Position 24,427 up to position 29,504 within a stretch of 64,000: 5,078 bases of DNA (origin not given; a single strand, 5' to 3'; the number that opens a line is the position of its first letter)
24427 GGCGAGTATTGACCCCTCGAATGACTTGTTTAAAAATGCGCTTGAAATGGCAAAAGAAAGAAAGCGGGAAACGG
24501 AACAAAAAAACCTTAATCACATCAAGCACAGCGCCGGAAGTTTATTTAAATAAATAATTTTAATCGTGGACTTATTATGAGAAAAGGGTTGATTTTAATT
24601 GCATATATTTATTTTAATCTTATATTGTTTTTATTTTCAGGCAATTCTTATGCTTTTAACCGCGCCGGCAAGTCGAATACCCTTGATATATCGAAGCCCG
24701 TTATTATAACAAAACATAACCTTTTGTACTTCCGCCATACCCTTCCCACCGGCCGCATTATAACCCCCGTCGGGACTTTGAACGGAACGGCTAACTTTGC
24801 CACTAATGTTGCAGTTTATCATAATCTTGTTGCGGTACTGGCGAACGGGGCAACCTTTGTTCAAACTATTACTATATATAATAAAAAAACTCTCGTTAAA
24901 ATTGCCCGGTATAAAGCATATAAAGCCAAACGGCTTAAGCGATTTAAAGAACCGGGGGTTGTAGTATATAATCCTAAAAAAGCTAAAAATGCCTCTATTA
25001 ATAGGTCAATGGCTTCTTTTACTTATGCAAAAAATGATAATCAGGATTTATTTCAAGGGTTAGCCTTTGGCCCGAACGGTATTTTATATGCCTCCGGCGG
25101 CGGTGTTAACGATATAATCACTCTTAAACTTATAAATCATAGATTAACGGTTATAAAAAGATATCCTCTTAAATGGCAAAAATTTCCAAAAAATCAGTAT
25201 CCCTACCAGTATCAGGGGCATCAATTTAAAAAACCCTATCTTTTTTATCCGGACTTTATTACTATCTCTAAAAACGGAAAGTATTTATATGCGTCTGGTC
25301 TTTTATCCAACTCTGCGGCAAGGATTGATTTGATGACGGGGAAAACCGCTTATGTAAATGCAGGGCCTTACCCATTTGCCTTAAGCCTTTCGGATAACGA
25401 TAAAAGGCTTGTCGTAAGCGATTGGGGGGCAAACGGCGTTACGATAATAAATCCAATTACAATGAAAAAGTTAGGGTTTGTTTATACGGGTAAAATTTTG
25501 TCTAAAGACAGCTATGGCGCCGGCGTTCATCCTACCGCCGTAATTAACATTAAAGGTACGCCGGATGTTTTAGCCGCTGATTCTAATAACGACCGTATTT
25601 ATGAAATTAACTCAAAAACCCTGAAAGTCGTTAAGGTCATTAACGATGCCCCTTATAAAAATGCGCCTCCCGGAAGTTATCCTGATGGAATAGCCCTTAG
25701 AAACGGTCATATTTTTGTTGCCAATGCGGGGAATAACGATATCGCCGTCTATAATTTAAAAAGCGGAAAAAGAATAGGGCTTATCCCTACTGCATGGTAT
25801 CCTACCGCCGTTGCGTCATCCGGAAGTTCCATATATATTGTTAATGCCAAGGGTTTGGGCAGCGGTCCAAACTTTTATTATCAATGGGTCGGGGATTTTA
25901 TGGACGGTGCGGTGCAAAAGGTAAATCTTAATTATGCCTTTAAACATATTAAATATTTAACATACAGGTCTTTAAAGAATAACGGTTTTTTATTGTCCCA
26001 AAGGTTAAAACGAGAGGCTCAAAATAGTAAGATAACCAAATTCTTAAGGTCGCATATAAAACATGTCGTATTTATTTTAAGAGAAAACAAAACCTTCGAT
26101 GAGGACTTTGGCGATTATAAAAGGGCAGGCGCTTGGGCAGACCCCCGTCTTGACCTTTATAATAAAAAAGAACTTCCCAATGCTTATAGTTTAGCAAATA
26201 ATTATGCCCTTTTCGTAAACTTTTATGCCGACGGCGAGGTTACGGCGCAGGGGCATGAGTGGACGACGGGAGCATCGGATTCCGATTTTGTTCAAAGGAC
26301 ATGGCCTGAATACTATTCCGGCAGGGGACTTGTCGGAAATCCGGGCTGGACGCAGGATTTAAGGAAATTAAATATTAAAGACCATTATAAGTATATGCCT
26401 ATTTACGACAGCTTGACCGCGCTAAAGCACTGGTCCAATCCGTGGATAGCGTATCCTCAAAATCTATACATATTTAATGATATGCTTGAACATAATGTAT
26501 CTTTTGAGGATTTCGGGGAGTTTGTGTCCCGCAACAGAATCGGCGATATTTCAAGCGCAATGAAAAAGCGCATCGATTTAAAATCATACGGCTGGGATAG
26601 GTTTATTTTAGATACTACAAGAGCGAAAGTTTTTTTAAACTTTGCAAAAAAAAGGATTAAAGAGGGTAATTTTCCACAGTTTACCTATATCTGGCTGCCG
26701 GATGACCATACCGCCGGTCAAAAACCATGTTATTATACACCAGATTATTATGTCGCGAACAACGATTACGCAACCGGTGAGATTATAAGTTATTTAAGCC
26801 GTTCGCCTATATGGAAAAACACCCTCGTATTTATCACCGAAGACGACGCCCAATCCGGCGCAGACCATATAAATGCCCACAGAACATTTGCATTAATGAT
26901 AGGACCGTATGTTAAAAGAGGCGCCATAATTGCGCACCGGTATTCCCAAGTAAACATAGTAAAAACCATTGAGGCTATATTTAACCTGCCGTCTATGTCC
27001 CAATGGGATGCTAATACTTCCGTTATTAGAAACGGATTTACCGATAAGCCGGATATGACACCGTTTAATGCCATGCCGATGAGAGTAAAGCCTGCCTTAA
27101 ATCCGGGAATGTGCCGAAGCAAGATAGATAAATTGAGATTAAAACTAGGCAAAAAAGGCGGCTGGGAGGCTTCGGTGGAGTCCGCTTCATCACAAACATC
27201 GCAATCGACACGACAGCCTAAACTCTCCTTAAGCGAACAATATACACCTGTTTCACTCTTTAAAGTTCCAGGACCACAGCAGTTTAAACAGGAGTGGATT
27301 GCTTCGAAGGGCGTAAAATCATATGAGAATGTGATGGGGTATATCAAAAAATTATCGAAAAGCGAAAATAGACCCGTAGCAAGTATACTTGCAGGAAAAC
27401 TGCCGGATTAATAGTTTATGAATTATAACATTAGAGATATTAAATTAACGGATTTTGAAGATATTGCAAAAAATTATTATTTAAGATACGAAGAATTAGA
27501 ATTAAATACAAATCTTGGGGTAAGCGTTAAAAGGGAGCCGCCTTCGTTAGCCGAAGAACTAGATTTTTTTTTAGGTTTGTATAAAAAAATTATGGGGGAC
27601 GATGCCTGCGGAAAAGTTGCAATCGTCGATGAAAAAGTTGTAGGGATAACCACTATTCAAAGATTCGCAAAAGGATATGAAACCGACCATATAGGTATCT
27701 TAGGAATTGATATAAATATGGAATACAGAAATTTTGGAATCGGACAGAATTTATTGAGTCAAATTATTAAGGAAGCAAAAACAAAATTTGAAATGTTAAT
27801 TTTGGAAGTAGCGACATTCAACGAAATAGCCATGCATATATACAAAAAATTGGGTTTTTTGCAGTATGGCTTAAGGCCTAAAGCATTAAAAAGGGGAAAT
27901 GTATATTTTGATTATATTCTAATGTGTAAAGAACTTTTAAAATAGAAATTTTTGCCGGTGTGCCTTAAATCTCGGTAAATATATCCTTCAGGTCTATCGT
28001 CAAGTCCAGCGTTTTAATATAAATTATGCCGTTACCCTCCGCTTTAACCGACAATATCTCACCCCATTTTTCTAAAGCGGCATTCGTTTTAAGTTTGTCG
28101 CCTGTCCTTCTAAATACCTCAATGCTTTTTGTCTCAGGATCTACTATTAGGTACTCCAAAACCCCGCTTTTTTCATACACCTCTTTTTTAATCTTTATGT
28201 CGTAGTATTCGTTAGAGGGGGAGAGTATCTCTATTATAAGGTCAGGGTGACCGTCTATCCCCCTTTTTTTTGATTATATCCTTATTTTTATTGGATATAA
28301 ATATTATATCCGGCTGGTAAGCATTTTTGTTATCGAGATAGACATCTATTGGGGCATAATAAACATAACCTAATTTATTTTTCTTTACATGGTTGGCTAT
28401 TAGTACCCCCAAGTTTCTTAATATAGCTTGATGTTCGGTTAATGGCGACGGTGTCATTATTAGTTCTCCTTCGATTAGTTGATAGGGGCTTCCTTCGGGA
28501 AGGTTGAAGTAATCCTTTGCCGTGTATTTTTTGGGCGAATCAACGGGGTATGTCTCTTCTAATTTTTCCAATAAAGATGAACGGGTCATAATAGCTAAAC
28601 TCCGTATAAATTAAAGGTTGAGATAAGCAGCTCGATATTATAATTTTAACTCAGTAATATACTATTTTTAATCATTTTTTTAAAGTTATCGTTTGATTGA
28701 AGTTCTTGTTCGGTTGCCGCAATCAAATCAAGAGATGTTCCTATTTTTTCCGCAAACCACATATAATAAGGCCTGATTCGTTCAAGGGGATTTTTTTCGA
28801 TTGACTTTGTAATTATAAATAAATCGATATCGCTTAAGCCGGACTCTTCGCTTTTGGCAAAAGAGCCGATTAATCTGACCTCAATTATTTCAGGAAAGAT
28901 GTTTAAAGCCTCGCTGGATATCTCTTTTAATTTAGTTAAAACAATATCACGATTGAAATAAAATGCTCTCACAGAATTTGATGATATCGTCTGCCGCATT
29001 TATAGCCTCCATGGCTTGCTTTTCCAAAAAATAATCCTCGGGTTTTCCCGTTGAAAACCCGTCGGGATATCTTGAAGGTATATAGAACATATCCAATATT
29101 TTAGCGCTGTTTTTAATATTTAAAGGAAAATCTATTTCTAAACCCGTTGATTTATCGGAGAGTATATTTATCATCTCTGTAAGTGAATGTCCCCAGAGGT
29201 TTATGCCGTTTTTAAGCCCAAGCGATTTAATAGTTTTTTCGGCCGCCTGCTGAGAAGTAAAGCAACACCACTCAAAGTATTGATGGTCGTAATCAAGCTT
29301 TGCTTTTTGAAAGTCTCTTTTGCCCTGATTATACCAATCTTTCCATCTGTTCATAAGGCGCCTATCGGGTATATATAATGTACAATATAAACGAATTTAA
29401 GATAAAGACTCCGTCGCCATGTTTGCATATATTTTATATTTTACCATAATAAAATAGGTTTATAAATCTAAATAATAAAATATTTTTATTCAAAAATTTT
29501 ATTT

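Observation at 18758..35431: Five transcription units share arrays of 11-bp-phased TGTAAYA direct repeats (Pho-box-like): a candidate phosphate-starvation regulon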

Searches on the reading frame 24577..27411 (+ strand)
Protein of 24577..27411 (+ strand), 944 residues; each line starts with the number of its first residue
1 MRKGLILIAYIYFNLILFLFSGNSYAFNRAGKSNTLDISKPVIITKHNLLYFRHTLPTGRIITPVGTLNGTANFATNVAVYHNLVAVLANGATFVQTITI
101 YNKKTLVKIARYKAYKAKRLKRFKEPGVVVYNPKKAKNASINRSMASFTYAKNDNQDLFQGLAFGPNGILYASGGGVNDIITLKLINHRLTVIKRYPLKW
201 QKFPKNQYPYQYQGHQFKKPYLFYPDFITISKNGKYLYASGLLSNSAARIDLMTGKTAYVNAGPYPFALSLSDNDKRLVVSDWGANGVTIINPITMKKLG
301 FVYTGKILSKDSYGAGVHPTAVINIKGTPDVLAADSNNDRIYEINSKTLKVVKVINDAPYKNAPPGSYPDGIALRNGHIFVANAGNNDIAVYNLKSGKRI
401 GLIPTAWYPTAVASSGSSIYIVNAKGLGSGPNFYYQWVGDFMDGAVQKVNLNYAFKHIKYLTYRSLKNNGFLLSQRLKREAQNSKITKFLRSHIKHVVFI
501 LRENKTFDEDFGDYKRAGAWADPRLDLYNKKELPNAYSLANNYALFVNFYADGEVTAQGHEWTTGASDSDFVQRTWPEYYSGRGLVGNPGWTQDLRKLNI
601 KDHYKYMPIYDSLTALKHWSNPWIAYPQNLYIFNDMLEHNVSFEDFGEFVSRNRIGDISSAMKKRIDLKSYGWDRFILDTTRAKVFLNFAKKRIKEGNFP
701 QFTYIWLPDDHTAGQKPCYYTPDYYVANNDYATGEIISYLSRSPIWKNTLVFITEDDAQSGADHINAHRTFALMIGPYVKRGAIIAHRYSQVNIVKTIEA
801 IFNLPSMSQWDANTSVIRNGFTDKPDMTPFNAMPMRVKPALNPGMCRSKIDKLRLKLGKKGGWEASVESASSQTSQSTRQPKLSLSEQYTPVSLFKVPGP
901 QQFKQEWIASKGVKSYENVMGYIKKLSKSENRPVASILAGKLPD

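Call 8: search_protein_families(library=pfam, proteins=[window:24577-27411:+])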
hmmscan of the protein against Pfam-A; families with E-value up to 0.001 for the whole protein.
window:24577-27411:+ (944 aa): 2 families
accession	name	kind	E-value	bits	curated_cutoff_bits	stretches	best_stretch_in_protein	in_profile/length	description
PF04185.19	Phosphoesterase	-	2.8e-15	56.8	23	1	525-805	99-356/356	Phosphoesterase family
PF00884.28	Sulfatase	-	0.00043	20.1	25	0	724-798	208-295/301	Sulfatase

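Call 26: search_protein_families(library=ncbifam, max_evalue=0.001, proteins=[window:24577-27411:+])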
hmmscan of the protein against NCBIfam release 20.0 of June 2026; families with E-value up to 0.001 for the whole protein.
window:24577-27411:+ (944 aa): 5 families
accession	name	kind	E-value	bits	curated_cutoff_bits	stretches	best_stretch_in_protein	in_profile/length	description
NF052460.1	L-NosZ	equivalog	9.6e-09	34.3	700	1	218-422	82-273/480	clade III lactonase-type nitrous-oxide reductase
TIGR03397.1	acid_phos_Burk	subfamily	1.9e-08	33.9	362.75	1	725-828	364-477/483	acid phosphatase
TIGR02276.1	beta_rpt_yvtn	repeat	1.9e-07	30.9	27.85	0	376-413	3-40/42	beta-propeller repeat protein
TIGR03866.1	PQQ_ABC_repeats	subfamily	1.7e-05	24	287.3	0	341-423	57-141/310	PQQ-dependent catabolism-associated beta-propeller protein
TIGR03396.1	PC_PLC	equivalog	0.00042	18.8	580.25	0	493-525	43-75/688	phosphocholine-specific phospholipase C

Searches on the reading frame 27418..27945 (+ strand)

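Call 8: search_protein_families(library=pfam, proteins=[window:27418-27945:+])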
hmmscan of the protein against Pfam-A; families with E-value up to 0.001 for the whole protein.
window:27418-27945:+ (175 aa): 6 families
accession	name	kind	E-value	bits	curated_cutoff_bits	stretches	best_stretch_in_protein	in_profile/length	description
PF00583.31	Acetyltransf_1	-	2.9e-12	47.3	20.7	1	52-147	23-116/116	Acetyltransferase (GNAT) family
PF13508.13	Acetyltransf_7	-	6e-08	33.4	27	1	67-147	7-82/84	Acetyltransferase (GNAT) domain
PF13420.13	Acetyltransf_4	-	2.7e-07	31.2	24.3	1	43-167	32-154/155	Acetyltransferase (GNAT) domain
PF08445.16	FR47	-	9.9e-06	25.9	22.1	1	80-149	9-79/86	FR47-like protein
PF13302.13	Acetyltransf_3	-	4.5e-05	24.6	25.4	1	5-147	4-137/138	Acetyltransferase (GNAT) domain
PF13673.13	Acetyltransf_10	-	0.0002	21.8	23.6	1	66-150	34-110/128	Acetyltransferase (GNAT) domain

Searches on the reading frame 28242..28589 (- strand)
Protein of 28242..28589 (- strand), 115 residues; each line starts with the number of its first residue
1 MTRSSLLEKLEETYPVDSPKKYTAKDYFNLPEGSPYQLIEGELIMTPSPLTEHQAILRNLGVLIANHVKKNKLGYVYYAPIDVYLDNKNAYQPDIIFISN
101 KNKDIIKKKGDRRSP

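Call 8: search_protein_families(library=pfam, proteins=[window:28242-28589:-])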
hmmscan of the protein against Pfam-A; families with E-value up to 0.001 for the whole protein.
window:28242-28589:- (115 aa): 1 family
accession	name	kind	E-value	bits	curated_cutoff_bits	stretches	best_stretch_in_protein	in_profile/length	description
PF05685.18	Uma2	-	1.5e-13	51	27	1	25-106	2-85/172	Putative restriction endonuclease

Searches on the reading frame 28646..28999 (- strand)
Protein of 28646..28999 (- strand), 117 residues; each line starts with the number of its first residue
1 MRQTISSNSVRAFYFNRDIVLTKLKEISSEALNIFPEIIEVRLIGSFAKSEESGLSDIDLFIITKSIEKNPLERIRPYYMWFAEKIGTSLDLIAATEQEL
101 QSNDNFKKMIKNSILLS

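Call 8: search_protein_families(library=pfam, proteins=[window:28646-28999:-])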
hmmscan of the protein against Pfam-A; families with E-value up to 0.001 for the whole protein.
window:28646-28999:- (117 aa): 2 families
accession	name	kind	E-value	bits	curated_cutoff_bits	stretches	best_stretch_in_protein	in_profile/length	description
PF18765.7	Polbeta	-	1.1e-06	29.2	26.9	1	31-98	6-72/93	Polymerase beta, Nucleotidyltransferase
PF01909.29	NTP_transf_2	-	1.8e-06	28.7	21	1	25-104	2-80/93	Nucleotidyltransferase domain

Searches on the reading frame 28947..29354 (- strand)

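Call 9: search_protein_families(library=pfam, proteins=[window:28947-29354:-])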
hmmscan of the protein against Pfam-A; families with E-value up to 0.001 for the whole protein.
window:28947-29354:- (135 aa): 1 family
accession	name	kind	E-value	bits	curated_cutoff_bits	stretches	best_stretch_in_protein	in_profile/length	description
PF05168.19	HEPN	-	2.3e-26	92.7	22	1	5-130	2-116/117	HEPN domain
